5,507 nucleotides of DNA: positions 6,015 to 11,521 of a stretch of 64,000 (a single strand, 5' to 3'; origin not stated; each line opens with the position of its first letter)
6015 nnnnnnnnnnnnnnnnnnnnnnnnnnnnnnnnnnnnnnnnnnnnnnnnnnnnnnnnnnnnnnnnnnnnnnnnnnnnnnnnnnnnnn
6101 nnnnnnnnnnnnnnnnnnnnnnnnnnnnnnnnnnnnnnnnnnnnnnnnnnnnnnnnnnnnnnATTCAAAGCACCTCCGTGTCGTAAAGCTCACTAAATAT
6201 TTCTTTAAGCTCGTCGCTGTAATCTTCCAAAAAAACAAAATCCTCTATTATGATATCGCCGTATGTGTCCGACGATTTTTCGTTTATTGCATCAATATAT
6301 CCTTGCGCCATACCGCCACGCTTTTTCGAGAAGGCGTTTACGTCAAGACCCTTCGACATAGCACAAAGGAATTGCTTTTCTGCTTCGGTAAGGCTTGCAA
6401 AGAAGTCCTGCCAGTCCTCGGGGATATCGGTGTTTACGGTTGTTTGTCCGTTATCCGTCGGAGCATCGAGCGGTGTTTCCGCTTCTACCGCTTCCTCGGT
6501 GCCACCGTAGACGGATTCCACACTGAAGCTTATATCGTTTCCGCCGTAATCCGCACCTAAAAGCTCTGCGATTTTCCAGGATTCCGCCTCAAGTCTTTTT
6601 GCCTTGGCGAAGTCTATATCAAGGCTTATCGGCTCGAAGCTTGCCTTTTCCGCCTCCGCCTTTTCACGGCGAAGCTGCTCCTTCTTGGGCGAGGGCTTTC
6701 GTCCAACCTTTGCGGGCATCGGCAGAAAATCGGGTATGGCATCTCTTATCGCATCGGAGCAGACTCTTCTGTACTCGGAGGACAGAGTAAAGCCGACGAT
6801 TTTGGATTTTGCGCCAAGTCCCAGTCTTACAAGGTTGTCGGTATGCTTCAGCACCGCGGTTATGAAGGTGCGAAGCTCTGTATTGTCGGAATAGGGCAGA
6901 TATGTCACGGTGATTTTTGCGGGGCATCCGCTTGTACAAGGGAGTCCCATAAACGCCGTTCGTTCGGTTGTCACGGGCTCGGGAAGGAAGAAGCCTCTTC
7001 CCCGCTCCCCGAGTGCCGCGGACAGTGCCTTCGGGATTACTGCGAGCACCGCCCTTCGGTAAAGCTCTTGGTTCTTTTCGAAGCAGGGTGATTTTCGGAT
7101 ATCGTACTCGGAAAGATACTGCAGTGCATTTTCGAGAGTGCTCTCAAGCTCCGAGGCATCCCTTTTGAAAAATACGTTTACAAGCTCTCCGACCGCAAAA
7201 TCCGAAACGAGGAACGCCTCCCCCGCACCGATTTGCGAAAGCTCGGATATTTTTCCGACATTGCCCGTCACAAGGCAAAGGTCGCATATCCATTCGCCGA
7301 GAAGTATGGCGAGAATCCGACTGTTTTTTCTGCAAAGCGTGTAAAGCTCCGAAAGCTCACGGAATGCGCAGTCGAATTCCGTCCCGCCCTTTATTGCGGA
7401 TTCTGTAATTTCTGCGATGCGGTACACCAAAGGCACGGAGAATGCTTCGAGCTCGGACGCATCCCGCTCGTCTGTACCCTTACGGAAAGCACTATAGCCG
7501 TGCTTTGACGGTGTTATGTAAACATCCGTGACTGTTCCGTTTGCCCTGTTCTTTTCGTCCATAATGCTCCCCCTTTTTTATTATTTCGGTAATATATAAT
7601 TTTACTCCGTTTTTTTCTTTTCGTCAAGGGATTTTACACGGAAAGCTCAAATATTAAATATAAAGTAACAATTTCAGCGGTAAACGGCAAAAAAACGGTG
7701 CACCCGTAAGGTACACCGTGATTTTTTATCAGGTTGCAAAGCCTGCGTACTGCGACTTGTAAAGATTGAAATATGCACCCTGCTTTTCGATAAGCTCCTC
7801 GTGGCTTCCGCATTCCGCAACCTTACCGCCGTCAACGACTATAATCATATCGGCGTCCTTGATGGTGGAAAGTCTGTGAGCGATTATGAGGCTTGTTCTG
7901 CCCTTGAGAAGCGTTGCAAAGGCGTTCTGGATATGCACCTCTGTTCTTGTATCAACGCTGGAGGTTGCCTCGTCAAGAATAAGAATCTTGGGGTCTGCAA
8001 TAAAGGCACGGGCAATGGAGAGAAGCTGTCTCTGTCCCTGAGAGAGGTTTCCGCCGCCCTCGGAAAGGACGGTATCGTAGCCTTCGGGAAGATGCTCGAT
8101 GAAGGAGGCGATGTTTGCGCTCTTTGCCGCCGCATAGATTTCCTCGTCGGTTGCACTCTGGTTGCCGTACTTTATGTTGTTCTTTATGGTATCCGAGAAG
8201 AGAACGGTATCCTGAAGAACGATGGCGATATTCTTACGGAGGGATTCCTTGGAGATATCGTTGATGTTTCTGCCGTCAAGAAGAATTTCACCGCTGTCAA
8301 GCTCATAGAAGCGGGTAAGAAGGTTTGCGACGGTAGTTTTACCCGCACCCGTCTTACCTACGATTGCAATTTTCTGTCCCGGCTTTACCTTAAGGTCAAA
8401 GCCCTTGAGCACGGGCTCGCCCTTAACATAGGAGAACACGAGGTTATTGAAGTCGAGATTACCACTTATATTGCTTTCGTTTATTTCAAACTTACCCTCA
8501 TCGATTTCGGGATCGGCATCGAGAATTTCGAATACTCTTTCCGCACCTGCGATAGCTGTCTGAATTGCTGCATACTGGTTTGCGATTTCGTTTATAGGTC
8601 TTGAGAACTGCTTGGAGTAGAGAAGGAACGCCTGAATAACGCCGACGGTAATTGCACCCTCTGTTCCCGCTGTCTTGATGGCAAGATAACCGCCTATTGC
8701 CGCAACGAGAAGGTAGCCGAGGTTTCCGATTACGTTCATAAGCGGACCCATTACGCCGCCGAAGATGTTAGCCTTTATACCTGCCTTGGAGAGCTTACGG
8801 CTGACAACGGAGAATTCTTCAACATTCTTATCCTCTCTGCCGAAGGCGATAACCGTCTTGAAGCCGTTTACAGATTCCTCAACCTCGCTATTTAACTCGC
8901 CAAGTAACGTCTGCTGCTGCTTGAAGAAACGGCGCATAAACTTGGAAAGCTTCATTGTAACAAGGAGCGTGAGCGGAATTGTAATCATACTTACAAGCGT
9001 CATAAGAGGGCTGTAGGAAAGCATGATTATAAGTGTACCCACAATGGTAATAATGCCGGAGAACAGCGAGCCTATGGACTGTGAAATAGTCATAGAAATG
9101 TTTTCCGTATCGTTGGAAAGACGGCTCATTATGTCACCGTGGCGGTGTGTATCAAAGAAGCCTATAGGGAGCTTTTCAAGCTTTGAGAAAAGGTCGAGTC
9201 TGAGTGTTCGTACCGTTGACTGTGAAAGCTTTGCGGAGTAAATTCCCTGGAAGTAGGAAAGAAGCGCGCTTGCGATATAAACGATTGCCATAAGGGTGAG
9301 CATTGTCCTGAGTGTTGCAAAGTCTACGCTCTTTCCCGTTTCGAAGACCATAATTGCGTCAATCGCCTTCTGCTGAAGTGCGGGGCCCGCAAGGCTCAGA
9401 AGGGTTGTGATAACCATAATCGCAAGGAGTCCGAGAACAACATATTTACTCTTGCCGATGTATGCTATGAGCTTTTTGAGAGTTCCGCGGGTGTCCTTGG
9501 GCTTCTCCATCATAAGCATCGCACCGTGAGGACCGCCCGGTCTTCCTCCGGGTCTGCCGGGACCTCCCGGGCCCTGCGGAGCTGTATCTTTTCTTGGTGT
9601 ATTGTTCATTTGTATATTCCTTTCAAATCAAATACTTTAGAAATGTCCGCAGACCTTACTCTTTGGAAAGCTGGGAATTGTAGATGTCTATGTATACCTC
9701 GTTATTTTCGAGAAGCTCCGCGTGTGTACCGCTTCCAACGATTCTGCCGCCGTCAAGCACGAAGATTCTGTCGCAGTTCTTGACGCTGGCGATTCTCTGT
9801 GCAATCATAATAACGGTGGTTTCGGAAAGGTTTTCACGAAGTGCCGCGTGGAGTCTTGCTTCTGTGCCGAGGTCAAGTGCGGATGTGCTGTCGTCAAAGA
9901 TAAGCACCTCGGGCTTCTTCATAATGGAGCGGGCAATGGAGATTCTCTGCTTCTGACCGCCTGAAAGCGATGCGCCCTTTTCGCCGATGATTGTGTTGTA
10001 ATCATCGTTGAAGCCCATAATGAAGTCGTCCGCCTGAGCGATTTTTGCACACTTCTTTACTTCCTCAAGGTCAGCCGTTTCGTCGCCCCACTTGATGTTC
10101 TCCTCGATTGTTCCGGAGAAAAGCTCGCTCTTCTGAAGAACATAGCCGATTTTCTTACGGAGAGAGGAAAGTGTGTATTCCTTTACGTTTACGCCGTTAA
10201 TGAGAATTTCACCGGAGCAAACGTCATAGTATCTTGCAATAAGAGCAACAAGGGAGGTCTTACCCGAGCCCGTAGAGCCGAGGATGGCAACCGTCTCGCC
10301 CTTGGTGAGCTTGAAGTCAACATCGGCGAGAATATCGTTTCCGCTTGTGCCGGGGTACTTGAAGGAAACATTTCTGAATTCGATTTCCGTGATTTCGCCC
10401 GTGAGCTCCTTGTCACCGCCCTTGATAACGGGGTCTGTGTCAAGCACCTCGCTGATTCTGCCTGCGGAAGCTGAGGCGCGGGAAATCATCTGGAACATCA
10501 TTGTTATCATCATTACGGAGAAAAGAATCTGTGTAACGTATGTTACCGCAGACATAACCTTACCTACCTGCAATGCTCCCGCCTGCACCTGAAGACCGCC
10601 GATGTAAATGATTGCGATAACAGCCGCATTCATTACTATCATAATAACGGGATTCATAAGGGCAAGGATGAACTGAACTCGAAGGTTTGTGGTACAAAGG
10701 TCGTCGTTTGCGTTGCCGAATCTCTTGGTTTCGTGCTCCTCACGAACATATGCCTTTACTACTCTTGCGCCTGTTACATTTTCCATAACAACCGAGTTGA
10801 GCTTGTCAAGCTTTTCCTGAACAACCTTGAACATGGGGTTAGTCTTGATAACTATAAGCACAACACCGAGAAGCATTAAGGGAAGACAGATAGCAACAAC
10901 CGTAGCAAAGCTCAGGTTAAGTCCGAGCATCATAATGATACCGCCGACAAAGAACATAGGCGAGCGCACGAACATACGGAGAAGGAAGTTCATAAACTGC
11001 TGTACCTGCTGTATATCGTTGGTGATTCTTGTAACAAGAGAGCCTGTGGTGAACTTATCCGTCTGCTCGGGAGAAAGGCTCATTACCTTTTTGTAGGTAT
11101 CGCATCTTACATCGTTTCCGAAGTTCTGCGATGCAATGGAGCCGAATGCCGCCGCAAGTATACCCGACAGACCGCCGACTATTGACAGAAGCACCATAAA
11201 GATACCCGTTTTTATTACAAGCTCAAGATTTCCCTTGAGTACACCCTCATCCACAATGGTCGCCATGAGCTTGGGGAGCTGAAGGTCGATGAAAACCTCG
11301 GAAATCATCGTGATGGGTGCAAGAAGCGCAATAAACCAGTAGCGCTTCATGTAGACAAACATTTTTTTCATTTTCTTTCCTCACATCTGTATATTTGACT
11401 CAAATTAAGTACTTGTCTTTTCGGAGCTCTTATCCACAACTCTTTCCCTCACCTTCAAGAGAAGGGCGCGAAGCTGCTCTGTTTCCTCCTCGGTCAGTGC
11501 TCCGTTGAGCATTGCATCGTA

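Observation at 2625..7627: TerB-like / DUF2791 P-loop ATPase / Lhr-like DExH helicase operon: a Shango-type anti-phage module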

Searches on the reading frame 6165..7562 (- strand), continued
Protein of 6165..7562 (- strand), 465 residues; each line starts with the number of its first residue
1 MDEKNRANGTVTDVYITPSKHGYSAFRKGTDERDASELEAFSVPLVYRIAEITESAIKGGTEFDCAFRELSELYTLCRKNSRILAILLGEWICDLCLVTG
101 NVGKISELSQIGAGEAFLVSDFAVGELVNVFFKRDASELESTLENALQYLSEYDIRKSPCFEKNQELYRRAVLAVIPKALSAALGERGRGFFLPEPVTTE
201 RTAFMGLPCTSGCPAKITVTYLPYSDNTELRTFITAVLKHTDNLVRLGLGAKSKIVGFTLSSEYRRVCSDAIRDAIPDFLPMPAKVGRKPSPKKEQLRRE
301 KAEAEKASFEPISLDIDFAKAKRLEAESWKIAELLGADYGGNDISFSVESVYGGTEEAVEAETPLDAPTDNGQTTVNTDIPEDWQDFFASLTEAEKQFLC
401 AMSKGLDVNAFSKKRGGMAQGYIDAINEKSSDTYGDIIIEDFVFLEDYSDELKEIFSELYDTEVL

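Call 38: fold_search(model_id=the predicted structure, library=pdb)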
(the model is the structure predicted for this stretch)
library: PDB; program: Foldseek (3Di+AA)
matches with E <= 10: 149; with E <= 0.001: 0
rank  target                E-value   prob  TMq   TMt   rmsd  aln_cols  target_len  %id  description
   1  6w2r_B                3.5e-01  0.16  0.13  0.21  17.4       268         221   16  Junction 19, DHR54-DHR79 (released 2020-04-15)
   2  6swu_E                7.7e-01  0.30  0.15  0.21  11.9       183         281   13  Crystal structure of the TPR domain of KLC1 in complex with an engineered high-affinity cargo peptide. (released 2020-09-30)
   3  2vgx_B                8.9e-01  0.47  0.17  0.37  10.2       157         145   15  Structure of the Yersinia enterocolitica Type III Secretion Translocator Chaperone SycD (released 2007-12-04)
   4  6ejn_A                9.3e-01  0.12  0.14  0.20  19.3       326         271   11  The KLC2 TPR domain bound to the JIP3 leucine zipper domain (released 2018-09-05)
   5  6ejn_B                9.8e-01  0.14  0.15  0.21  15.7       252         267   11  The KLC2 TPR domain bound to the JIP3 leucine zipper domain (released 2018-09-05)
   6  4xln_F                9.8e-01  0.07  0.12  0.15  28.1       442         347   16  Crystal structure of T. aquaticus transcription initiation complex containing bubble promoter and RNA (released 2015-09-23)
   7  3zfw_A                1.1e+00  0.12  0.14  0.23  16.9       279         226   14  Crystal structure of the TPR domain of kinesin light chain 2 in complex with a tryptophan-acidic cargo peptide (released 2013-04-03)
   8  6xr2_C                1.2e+00  0.14  0.11  0.24  16.6       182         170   16  Computationally designed right-handed alpha/alpha homotrimeric toroid with 3 repeats per subunit (released 2021-07-14)
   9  3zfw_B                1.4e+00  0.11  0.14  0.23  16.8       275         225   14  Crystal structure of the TPR domain of kinesin light chain 2 in complex with a tryptophan-acidic cargo peptide (released 2013-04-03)
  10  3ceq_A                1.5e+00  0.20  0.16  0.24  11.1       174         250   16  The TPR domain of Human Kinesin Light Chain 2 (hKLC2) (released 2008-08-12)
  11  8e0n_E                1.6e+00  0.12  0.11  0.23  16.6       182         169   16  Homotrimeric variant of tcTRP9, BGL18 (released 2023-04-12)
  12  9efk_AA               1.6e+00  0.08  0.09  0.18  20.7       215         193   10  Cryo-EM structure of the portal-tail complex of LME-1 phage (released 2025-04-16)
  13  9dlr_B                1.7e+00  0.07  0.12  0.13  16.9       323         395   11  Cryo-EM structure of the human TREX-2.1 complex (LENG8/PCID2/DSS1) bound to the N-terminal motif of DDX39B(UAP56) (released 2025-09-17)
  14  9ujl_F                1.8e+00  0.06  0.11  0.15  28.3       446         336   13  CryoEM structure of the T.thermophilus transcription initiation complex in the presence of Ap4A (released 2025-10-22)
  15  6x9o_B                1.9e+00  0.14  0.17  0.28  16.1       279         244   11  High resolution cryoEM structure of huntingtin in complex with HAP40 (released 2020-06-17)
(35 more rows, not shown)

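Call 40: search_protein_representatives(alignment_id=A1)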
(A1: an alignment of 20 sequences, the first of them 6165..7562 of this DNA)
Query: 20 sequences, 486 profile positions. Proteins with E-value up to 0.001 (for the whole library): 2171; up to 1e-10: 807; up to 1e-30: 39. The best 150 are listed.
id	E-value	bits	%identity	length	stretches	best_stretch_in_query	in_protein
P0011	1.6e-212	723.1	-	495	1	5-486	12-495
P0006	2.2e-195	666.6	-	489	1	1-486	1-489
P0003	2.0e-194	663.4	-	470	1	1-485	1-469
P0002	4.5e-190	649.1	-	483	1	10-486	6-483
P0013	2.4e-187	640.1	-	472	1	4-486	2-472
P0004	1.7e-185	634.0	-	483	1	1-486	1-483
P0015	5.1e-182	622.5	-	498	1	6-486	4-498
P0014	8.4e-168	575.6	-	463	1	1-486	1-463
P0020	3.4e-160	550.5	-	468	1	48-486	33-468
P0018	7.8e-157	539.4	-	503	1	1-480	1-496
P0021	3.2e-153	527.5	-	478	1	4-477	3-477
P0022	7.6e-142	490.0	-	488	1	1-485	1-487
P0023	8.5e-139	480.0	-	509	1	5-477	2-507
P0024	1.8e-117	409.7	-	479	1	6-475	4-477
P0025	7.0e-108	378.0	-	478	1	30-479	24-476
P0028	1.5e-51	192.3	-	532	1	49-477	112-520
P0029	2.3e-38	148.7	-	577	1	65-477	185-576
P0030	3.0e-38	148.3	-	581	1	84-478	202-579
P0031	5.6e-38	147.4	-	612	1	78-481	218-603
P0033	8.4e-36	140.3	-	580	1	81-476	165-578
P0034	2.6e-34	135.4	-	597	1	57-478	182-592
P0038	8.4e-33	130.4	-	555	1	87-474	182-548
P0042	3.3e-32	128.4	-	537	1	18-474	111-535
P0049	1.0e-30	123.5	-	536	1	56-476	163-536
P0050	1.1e-30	123.4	-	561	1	26-470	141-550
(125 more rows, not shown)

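Call 41: search_protein_families(library=pfam, proteins=[P0028, P0029, P0030, P0031, P0033, P0034, P0038, P0042, P0049, P0050], max_evalue=0.01)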
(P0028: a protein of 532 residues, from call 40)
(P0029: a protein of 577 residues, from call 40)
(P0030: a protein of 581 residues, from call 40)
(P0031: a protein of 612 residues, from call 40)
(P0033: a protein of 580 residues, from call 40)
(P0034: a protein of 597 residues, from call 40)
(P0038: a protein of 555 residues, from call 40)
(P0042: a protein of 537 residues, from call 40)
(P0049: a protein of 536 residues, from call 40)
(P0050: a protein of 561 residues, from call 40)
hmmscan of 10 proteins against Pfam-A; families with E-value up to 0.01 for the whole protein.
P0028 (532 aa): 1 family
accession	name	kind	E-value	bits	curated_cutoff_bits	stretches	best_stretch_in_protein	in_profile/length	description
PF15615.11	TerB_C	-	0.0071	17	26.3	0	387-515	17-146/148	TerB-C domain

P0029 (577 aa): 2 families
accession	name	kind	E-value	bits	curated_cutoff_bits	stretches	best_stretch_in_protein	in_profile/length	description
PF13208.11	TerB_N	-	1.6e-15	57.8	25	1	115-238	24-139/207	TerB N-terminal domain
PF15615.11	TerB_C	-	8.1e-10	39.5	26.3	1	425-573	11-148/148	TerB-C domain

P0030 (581 aa): 2 families
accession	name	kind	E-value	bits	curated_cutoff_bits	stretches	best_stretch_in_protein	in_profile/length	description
PF13208.11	TerB_N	-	2.2e-15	57.4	25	1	121-236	30-137/207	TerB N-terminal domain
PF15615.11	TerB_C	-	1e-10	42.4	26.3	1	432-575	15-148/148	TerB-C domain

P0031 (612 aa): 2 families
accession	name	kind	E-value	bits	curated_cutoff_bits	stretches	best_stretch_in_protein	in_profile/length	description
PF13208.11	TerB_N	-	3.8e-15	56.6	25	1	162-256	48-135/207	TerB N-terminal domain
PF15615.11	TerB_C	-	3.6e-08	34.2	26.3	1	468-596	26-147/148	TerB-C domain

P0033 (580 aa): 2 families
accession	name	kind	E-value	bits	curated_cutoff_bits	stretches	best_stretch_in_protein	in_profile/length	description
PF15615.11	TerB_C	-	8.9e-09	36.2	26.3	1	498-575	74-147/148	TerB-C domain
PF13208.11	TerB_N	-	7.1e-07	29.6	25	1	85-165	29-105/207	TerB N-terminal domain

P0034 (597 aa): 2 families
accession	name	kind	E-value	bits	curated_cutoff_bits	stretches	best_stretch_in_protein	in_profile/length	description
PF13208.11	TerB_N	-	4.2e-16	59.7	25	1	117-243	21-138/207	TerB N-terminal domain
PF15615.11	TerB_C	-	1.8e-06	28.7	26.3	1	439-588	19-148/148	TerB-C domain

P0038 (555 aa): 2 families
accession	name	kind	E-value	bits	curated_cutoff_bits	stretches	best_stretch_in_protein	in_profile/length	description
PF13208.11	TerB_N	-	1.4e-13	51.5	25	1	114-216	45-140/207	TerB N-terminal domain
PF15615.11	TerB_C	-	3.5e-05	24.5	26.3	1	456-547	48-147/148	TerB-C domain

P0042 (537 aa): 2 families
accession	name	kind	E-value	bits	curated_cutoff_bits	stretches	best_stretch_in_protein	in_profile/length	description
PF13208.11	TerB_N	-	5.3e-17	62.7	25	1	115-215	44-137/207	TerB N-terminal domain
PF15615.11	TerB_C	-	6.2e-05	23.7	26.3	1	410-523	18-133/148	TerB-C domain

P0049 (536 aa): 2 families
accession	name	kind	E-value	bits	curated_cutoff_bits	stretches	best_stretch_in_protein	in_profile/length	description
PF13208.11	TerB_N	-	1.9e-12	47.8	25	1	89-220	15-136/207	TerB N-terminal domain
PF15615.11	TerB_C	-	5.2e-09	36.9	26.3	1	408-534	13-148/148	TerB-C domain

P0050 (561 aa): 2 families
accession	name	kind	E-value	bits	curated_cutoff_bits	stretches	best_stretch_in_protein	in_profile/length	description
PF13208.11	TerB_N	-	8.3e-14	52.2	25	1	119-226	36-135/207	TerB N-terminal domain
PF15615.11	TerB_C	-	2e-07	31.7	26.3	1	414-549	11-143/148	TerB-C domain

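Call 56: find_encoding_contigs(protein=P0001, flank=5000, max_places=2)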
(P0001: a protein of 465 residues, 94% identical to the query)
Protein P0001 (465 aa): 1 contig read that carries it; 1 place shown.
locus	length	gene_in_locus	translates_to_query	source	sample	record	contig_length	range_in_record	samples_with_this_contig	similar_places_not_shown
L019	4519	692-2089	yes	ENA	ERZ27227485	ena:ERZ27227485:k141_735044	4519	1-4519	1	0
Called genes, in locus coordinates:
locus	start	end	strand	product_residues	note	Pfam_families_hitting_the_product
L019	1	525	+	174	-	?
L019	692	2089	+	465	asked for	PF15615:TerB_C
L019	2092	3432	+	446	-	PF10923:BrxC_BrxD, PF13191:AAA_16 (weak)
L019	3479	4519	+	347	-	?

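Call 78: search_solved_structures(query=A1, max_evalue=1)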
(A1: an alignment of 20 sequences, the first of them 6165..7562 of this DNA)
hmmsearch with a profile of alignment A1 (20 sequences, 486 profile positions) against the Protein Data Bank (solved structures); distinct sequences matched with E-value up to 1: 4.
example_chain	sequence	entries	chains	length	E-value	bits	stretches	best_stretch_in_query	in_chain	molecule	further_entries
7ve4_A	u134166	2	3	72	0.06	15.4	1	402-430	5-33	DNA-binding response regulator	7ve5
2rnj_A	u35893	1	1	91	0.081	15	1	402-430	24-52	Response regulator protein vraR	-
3vcb_A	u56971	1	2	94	0.7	11.9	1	162-221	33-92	RNA-directed RNA polymerase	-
3vc8_A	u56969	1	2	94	0.85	11.6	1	163-221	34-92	RNA-directed RNA polymerase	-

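Call 94: fold_search(model_id=the predicted structure, library=viral)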
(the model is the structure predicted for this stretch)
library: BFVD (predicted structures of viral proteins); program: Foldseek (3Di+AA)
matches with E <= 10: 197; with E <= 0.001: 0
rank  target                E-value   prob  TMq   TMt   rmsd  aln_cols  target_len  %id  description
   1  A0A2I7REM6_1          6.1e-02  0.13  0.10  0.05  28.2       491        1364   13  Coil containing protein [Vibrio phage 1.169.O._10N.261.52.B1]
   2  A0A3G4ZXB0            2.8e-01  0.14  0.11  0.16  21.1       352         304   11  Sel1 repeat family protein [Faunusvirus sp.]
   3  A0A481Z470            2.8e-01  0.10  0.10  0.11  23.2       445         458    9  Uncharacterized protein [Pithovirus LCPAC102]
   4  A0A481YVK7            2.9e-01  0.14  0.15  0.14  25.1       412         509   12  Chromatin assembly factor complex 1 subunit p60 [Marseillevirus LCMAC103]
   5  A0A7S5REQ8            5.1e-01  0.12  0.11  0.18  32.5       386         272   10  (no name in the UniProt tables at hand)
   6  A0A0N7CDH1            6.5e-01  0.06  0.08  0.10  29.5       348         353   12  Uncharacterized protein [Salmonella phage 35]
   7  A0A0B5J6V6            7.8e-01  0.15  0.13  0.18  16.5       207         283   11  Uncharacterized protein [Pandoravirus inopinatum]
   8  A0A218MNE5            7.8e-01  0.03  0.09  0.07  33.4       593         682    9  Uncharacterized protein [uncultured virus]
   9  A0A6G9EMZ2            8.2e-01  0.09  0.12  0.08  30.8       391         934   13  Coat protein [Erysiphales associated totivirus 24]
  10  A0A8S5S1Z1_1          8.2e-01  0.05  0.09  0.06  33.1       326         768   10  Uncharacterized protein [Siphoviridae sp. ctCIv11]
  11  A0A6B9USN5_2          8.2e-01  0.04  0.06  0.04  35.1       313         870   10  (no name in the UniProt tables at hand)
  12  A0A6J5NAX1            8.2e-01  0.04  0.09  0.07  33.6       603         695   12  Uncharacterized protein [uncultured Caudovirales phage]
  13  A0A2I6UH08            8.6e-01  0.10  0.09  0.16  25.6       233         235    9  Uncharacterized protein [Salinibacter phage M31CR41-2]
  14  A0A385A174            8.6e-01  0.08  0.11  0.15  25.9       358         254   13  (no name in the UniProt tables at hand)
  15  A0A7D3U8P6            9.0e-01  0.03  0.07  0.08  27.4       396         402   10  (no name in the UniProt tables at hand)
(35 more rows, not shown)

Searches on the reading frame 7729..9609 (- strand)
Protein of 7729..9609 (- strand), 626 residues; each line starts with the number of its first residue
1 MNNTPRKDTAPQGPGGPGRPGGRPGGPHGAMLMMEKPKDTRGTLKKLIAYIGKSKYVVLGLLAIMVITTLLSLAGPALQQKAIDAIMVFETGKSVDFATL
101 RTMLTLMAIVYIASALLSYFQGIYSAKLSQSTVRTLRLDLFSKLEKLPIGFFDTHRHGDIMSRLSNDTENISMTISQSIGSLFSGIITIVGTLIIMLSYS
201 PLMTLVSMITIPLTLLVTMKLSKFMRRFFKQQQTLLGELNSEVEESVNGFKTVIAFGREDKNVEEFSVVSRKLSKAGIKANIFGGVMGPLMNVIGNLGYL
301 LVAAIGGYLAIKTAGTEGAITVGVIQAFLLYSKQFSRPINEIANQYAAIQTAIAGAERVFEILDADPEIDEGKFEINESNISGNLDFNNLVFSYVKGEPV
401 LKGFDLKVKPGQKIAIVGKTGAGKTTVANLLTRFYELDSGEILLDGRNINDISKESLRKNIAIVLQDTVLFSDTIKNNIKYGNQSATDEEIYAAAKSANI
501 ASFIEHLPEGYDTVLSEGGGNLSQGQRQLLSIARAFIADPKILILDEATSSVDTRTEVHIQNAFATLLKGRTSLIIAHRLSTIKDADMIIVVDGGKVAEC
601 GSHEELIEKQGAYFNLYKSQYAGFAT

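Call 91: search_protein_families(library=padloc, proteins=[window:7729-9609:-], max_evalue=0.00001)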
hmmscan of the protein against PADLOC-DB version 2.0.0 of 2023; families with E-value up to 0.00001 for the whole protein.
window:7729-9609:- (626 aa): 2 families
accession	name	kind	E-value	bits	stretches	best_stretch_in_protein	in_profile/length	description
PDLC04135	mad3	-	1.2e-25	88.9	1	453-608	200-358/374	mads_3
PDLC04140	mad8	-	2.9e-09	34.9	1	397-559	13-208/314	mads_8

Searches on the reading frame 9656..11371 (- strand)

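Call 91: search_protein_families(library=padloc, proteins=[window:9656-11371:-], max_evalue=0.00001)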
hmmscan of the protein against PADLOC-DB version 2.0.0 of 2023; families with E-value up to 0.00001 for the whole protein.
window:9656-11371:- (571 aa): 2 families
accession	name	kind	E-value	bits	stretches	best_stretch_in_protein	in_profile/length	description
PDLC04135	mad3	-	4.9e-26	90.1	1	465-547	260-350/374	mads_3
PDLC04140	mad8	-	4.9e-11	40.7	1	344-514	13-220/314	mads_8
